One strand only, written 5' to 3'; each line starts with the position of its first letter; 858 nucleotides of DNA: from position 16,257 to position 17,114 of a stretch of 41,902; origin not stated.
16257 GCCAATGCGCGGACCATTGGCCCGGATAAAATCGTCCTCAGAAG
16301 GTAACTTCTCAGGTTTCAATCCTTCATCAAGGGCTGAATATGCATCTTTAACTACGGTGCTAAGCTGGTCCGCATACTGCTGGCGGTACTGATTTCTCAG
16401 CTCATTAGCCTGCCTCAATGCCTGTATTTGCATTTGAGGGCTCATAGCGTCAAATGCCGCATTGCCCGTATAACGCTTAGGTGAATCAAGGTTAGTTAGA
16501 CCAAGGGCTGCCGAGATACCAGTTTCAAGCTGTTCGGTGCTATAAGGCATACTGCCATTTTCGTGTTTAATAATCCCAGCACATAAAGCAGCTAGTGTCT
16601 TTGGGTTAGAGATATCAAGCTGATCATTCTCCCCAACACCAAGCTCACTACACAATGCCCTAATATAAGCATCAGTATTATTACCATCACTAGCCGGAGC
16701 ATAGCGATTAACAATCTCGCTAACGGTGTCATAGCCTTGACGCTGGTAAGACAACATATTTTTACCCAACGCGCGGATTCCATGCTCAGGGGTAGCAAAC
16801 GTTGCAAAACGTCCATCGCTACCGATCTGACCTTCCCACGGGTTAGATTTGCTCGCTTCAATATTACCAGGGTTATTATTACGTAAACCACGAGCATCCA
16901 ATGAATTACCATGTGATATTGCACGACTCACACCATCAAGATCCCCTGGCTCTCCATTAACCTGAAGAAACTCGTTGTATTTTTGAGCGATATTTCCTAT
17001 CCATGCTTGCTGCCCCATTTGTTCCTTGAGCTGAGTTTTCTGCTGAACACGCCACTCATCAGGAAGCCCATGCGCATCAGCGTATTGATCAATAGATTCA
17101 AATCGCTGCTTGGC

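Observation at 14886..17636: Conserved-looking catalytic-type block inside the gp15-like internal virion protein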

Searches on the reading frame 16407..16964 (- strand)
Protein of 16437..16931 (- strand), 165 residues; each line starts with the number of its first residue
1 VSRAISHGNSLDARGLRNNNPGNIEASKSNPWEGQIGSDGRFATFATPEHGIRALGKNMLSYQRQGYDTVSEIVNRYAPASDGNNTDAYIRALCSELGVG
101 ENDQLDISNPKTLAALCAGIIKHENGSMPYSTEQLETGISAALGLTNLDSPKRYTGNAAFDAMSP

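Call 21: find_homologous_proteins(query=window:16437-16931:-, max_evalue=0.00001)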
Query seq(165 aa) (165 aa): 360 proteins with E <= 0.00001 among 456 candidates; the best 120 are listed.
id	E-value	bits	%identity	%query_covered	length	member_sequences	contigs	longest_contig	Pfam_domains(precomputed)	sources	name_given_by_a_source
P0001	1.2e-103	362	99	100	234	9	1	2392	-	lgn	-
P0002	3.4e-78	279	76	99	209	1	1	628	-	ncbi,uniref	ncbi:hypothetical protein, partial [Clostridium perfringens]|uniref:hypothetical protein n=1 Tax=Clo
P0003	2.6e-55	205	71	81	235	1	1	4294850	-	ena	-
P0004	1.1e-53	199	68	81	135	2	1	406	-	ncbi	ncbi:hypothetical protein ABK587_004838, partial [Escherichia coli]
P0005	5.6e-52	194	66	81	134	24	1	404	-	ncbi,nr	ncbi:TPA: hypothetical protein KB461_005097, partial [Escherichia coli]|nr:hypothetical protein [Esc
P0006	4.4e-51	191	70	77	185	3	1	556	-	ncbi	ncbi:hypothetical protein AB8G87_28295, partial [Salmonella enterica]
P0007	7.6e-51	190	89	60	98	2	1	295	-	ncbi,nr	ncbi:hypothetical protein ELD56_30270, partial [Klebsiella pneumoniae]|nr:hypothetical protein [Kleb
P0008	1.4e-50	189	75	71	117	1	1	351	-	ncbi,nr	ncbi:hypothetical protein QIG24_27355, partial [Klebsiella pneumoniae]|nr:hypothetical protein [Kleb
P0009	3.0e-48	182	88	58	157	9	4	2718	-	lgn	-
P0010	2.1e-45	172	79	65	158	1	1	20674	-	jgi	jgi:hypothetical protein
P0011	4.3e-44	168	56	82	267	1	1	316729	-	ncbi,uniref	ncbi:hypothetical protein [Leclercia adecarboxylata]|uniref:hypothetical protein n=1 Tax=Leclercia a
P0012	6.5e-44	167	57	82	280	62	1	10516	-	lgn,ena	-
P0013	7.7e-44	167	55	83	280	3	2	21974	-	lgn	-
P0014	7.8e-44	167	69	70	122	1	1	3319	-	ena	-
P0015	9.1e-44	167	55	82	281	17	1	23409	-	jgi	-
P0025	6.5e-29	119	48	79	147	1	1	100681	-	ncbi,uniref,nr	ncbi:structural protein P5 [Pseudomonas syringae]|uniref:Structural protein P5 n=1 Tax=Pseudomonas s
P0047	2.9e-27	113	47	79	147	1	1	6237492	-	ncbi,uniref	ncbi:structural protein P5 [Pseudomonas sp. G.S.17]|uniref:structural protein P5 n=1 Tax=Pseudomonas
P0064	9.7e-27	112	46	79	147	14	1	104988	-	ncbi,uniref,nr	ncbi:structural protein P5 [Pseudomonas sp. UMAB-08]|uniref:structural protein P5 n=1 Tax=Pseudomona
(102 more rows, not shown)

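Call 22: search_dna_similar(query=window:16437-16931:-, collection=phages, mode=protein, rows=spread, max_rows=60)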
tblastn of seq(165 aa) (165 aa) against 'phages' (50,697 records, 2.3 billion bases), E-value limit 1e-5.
Records with a match: 808; places in all: 814; records where one place covers at least 80% of the query: 601.
Best place of each record, by identity: >=99% 1; 80-90% 2; 60-80% 29; <60% 776.
By first word of the organism name: Salmonella 168; Escherichia 163; Pseudomonas 145; Vibrio 51; Aeromonas 26; Klebsiella 25; Enterobacter 23; Proteus 22; Providencia 18; Kayfunavirus 17; and 40 more.
By host as written in the record: - 106; Escherichia coli 73; Pseudomonas aeruginosa 38; Pseudomonas aeruginosa PA14 32; Salmonella enterica subsp. enterica serovar Typhi 30; Salmonella enterica subsp. enterica serovar Typhimurium 26; Salmonella enterica 20; Proteus mirabilis 16; and 257 more.
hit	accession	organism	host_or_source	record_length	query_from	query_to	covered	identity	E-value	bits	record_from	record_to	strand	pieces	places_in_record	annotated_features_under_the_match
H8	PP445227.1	Escherichia phage EC.W1-9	Escherichia coli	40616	1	165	100%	99.4%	1e-108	345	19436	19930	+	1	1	hypothetical protein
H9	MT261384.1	Salmonella virus PAT1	Salmonella enterica subsp. enterica ...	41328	3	165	99%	69.7%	2e-72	241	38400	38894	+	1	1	structural protein P5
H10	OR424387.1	Escherichia phage HEMP4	Escherichia coli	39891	3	164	98%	64.6%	6e-67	225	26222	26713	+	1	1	record has no annotation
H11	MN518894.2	Escherichia virus LS2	Escherichia coli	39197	5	164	97%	47.8%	6e-37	139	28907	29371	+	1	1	peptidoglycan lytic exotransglycosylase | internal virion protein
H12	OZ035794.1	Kayfunavirus BDX03P1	-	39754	5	164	97%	47.2%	2e-36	138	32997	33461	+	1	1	record has no annotation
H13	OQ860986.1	Salmonella phage ST3_da Silva-2023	Salmonella enterica subsp. enterica ...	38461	9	164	95%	48.4%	2e-36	138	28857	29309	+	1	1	peptidoglycan lytic exotransglycosylase | internal virion protein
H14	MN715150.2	Citrobacter phage NS1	Citrobacter freundii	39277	9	164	95%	48.4%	3e-36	137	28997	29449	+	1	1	peptidoglycan lytic exotransglycosylase | internal virion protein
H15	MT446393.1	Escherichia virus TH16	Escherichia coli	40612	5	164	97%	46.6%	4e-36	137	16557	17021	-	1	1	record has no annotation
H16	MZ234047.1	Escherichia phage vB_EcoP-PM139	Escherichia coli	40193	9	164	95%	47.8%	4e-36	137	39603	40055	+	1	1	internal virion protein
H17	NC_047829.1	Escherichia phage ST31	Escherichia coli ST130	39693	9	164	95%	47.8%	4e-36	137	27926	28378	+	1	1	internal virion protein with endolysin domain | internal virion protein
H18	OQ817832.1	Achromobacter phage CF418P1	Achromobacter sp.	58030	14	143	79%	56.8%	3e-38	143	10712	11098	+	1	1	putative portal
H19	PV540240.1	Escherichia phage BUCT788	Escherichia coli E4002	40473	11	164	93%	47.7%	2e-35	135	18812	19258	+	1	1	peptidoglycan transglycosylase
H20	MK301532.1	Escherichia phage Ro45lw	Escherichia coli STEC O45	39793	11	164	93%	46.5%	6e-34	130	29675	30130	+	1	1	putative protein inside capsid D | hypothetical protein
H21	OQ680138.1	Escherichia phage PH1061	Escherichia coli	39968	11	164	93%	45.8%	9e-33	127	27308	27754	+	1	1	internal virion protein with endolysin domain | HNH endonuclease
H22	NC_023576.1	Citrobacter phage CR44b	Citrobacter rodentium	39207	11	164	93%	45.2%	8e-33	127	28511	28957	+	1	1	16: internal virion protein with endolysin domain | 7.7C: HNH endonuclease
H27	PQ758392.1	Pseudomonas phage PA38/1329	Pseudomonas aeruginosa 147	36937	7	143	83%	43.7%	3e-26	108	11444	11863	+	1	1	protein P5 | hypothetical protein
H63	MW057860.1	Providencia phage PSTCR9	Providencia stuartii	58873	14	142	78%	32.5%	2e-13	72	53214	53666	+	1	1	structural protein P5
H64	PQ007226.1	bajarodmic virus 972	Chaetodipus spinatus feces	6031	14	126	68%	34.8%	4e-11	66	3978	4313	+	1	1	P5-like structural protein | hypothetical protein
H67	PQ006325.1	bajarodmic virus 225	Peromyscus fraterculus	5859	17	93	47%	37.2%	5e-8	57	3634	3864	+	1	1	P5-like structural protein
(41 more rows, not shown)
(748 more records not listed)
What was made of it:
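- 808 phage records with tblastn hits (call 22).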

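Call 35: predict_structure(alignment_id=A1)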
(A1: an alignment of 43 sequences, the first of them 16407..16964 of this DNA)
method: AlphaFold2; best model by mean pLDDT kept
length: 186 residues; sequences in the alignment: 43
mean_pLDDT: 86.7   pTM: 0.73
mean pLDDT of the five models: 86.7, 86.6, 85.1, 85.0, 84.6
residues with pLDDT >= 90: 122; 70-90: 33; 50-70: 27; < 50: 4
segments of 3 or more residues with pLDDT < 50: 17-20
pLDDT, mean of each block of 10 residues (from residue 1): 60 53 68 91 94 95 97 98 97 95 97 98 97 92 95 91 69 77 82
secondary structure, 60 per line:
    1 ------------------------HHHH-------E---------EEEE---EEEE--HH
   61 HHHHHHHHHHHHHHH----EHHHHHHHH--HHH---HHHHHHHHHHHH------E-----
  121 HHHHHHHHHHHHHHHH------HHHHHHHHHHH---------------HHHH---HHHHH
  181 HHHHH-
elements in order: H25-28 E46-49 E53-56 H59-75 H81-88 H97-108 H121-136 H143-153 H169-172 H176-185
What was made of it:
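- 16485..16892 (-): Enc34 ORF39 / PM2 P5-type (CDD PHA02564) peptidoglycan hydrolase domain, residues ~249-384. AF2 core pLDDT >90 (call 35).
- On Enc34 ORF39 / M4Lys / PM2 P5-type peptidoglycan hydrolase domain (CDD PHA02564): AF2 pLDDT 86.7 (call 35).
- Fold: the AF2 model has pLDDT 86.7 with a core above 90 (call 35).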

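Call 37: fold_search(model_id=the predicted structure, library=pdb)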
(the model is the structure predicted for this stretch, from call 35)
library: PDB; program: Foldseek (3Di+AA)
matches with E <= 10: 82; with E <= 0.001: 2
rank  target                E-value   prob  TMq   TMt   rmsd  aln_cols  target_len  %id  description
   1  7q47_B                3.5e-10  1.00  0.64  0.75   2.5       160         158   34  Endolysin from bacteriophage Enc34, catalytic domain (released 2021-11-17)
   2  7q47_A                5.1e-10  1.00  0.64  0.72   2.8       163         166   34  Endolysin from bacteriophage Enc34, catalytic domain (released 2021-11-17)
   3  3wtr                  1.1e+00  0.11  0.15  0.19  10.5        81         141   14  Crystal structure of E. coli YfcM bound to Co(II) (released 2015-04-01)
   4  2ae4_A                1.4e+00  0.04  0.16  0.17  17.1       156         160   13  Glutaryl 7-Aminocephalosporanic Acid Acylase: mutational study of activation mechanism (released 2006-01-24)
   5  1gk0_A                2.3e+00  0.03  0.16  0.18  17.8       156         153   13  Structure-based prediction of modifications in glutarylamidase to allow single-step enzymatic production of 7-aminocep (released 2002-01-01)
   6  3rio                  2.3e+00  0.03  0.15  0.16  14.0       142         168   19  Crystal structure of GlcT CAT-PRDI (released 2012-05-09)
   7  1or0_C                2.6e+00  0.03  0.16  0.18  17.6       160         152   11  Crystal Structures of Glutaryl 7-Aminocephalosporanic Acid Acylase: Insight into Autoproteolytic Activation (released 2004-03-11)
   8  1or0_A                2.8e+00  0.03  0.16  0.18  17.8       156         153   12  Crystal Structures of Glutaryl 7-Aminocephalosporanic Acid Acylase: Insight into Autoproteolytic Activation (released 2004-03-11)
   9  3jtr_A                2.9e+00  0.03  0.15  0.17  17.5       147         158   12  Mutations in Cephalosporin Acylase Affecting Stability and Autoproteolysis (released 2010-01-26)
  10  2ae3_A                2.9e+00  0.03  0.16  0.17  17.3       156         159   14  Glutaryl 7-Aminocephalosporanic Acid Acylase: mutational study of activation mechanism (released 2006-01-24)
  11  2adv_A                2.9e+00  0.03  0.16  0.17  17.4       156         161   14  Crystal Structures Of Glutaryl 7-Aminocephalosporanic Acid Acylase: mutational study of activation mechanism (released 2006-01-24)
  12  1d1d_MODEL_1_A        3.1e+00  0.03  0.15  0.13  15.9       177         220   14  NMR SOLUTION STRUCTURE OF THE CAPSID PROTEIN FROM ROUS SARCOMA VIRUS (released 1999-12-10)
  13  4pdn                  3.3e+00  0.02  0.12  0.15  12.0       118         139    8  Crystal structure of E. coli YfcM (released 2015-03-04)
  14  1fm2_A                3.3e+00  0.02  0.15  0.18  16.1       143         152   10  THE 2 ANGSTROM CRYSTAL STRUCTURE OF CEPHALOSPORIN ACYLASE (released 2001-08-15)
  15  1ghd_A                3.6e+00  0.03  0.17  0.20  17.3       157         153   14  Crystal structure of the glutaryl-7-aminocephalosporanic acid acylase by mad phasing (released 2003-07-08)
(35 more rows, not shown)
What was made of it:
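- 16485..16892 (-): Foldseek 7q47 E 3.5e-10 (call 37).
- On Enc34 ORF39 / M4Lys / PM2 P5-type peptidoglycan hydrolase domain (CDD PHA02564): Foldseek E 3.5e-10, TM 0.72-0.75 (call 37).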

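Call 74: search_protein_representatives(alignment_id=A1)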
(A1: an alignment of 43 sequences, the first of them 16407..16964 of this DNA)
Query: 43 sequences, 194 profile positions. Proteins with E-value up to 0.001 (for the whole library): 19682; up to 1e-10: 13900; up to 1e-30: 3896. The best 150 are listed.
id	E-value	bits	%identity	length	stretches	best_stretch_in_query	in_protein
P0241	1.5e-97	340.7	-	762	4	22-168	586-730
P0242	2.6e-73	261.6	-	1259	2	22-170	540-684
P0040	2.8e-63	228.9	-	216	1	22-191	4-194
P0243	1.9e-59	216.4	-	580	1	21-178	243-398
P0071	6.0e-59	214.7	-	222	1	18-159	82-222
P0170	7.2e-59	214.5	-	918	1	22-174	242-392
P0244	2.0e-58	213.0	-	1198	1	14-178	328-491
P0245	2.8e-58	212.6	-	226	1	26-181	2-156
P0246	2.8e-58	212.5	-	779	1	18-185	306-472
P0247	6.0e-58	211.5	-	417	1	21-159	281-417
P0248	8.3e-58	211.0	-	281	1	24-176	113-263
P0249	9.4e-58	210.8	-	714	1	19-168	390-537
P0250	9.5e-58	210.8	-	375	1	19-163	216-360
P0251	1.0e-57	210.7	-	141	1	25-160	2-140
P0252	1.4e-57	210.3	-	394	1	18-158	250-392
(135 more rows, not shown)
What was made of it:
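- Checked: A profile of the domain finds 19,682 cluster representatives at E<=1e-3 among 1.84 billion proteins (call 74).
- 19,682 homologous cluster representatives (call 74).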
